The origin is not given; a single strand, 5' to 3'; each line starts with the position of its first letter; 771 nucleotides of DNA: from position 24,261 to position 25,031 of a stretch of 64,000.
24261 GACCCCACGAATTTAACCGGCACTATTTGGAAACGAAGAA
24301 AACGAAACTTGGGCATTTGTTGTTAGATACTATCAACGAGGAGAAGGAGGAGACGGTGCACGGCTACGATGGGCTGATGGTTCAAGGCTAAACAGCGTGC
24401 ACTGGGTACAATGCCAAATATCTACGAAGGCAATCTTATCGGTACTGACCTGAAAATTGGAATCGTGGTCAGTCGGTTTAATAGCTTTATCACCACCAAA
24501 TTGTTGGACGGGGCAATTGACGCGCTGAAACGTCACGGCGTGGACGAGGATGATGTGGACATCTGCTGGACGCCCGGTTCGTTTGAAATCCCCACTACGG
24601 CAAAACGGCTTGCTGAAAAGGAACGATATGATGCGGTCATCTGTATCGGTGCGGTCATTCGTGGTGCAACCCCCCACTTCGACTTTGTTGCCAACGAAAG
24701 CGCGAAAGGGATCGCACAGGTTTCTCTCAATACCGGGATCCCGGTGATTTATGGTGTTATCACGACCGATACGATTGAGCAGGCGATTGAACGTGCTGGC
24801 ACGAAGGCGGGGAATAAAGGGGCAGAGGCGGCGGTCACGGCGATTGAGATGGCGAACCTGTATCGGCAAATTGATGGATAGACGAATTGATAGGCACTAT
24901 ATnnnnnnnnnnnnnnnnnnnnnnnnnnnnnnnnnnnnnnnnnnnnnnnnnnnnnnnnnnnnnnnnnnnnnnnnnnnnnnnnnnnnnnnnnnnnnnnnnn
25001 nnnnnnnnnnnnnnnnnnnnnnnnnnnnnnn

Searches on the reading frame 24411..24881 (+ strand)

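Call 7: search_protein_families(library=ncbifam, proteins=[window:24411-24881:+], max_evalue=0.01)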
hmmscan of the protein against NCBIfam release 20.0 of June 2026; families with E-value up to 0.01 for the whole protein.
window:24411-24881:+ (156 aa): 4 families
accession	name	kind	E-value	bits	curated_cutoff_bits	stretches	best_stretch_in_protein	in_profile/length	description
TIGR00114.1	lumazine-synth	equivalog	2.7e-59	199.2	84.6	1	14-150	1-137/138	6,7-dimethyl-8-ribityllumazine synthase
NF000814.0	PRK00061.2-2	equivalog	3e-34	118.1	174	1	11-154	15-158/160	6,7-dimethyl-8-ribityllumazine synthase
NF009084.0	PRK12419.1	equivalog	5.4e-22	78.1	160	1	13-154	13-157/166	6,7-dimethyl-8-ribityllumazine synthase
TIGR01506.1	ribC_arch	equivalog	0.00012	22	100.55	1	29-144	12-123/151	riboflavin synthase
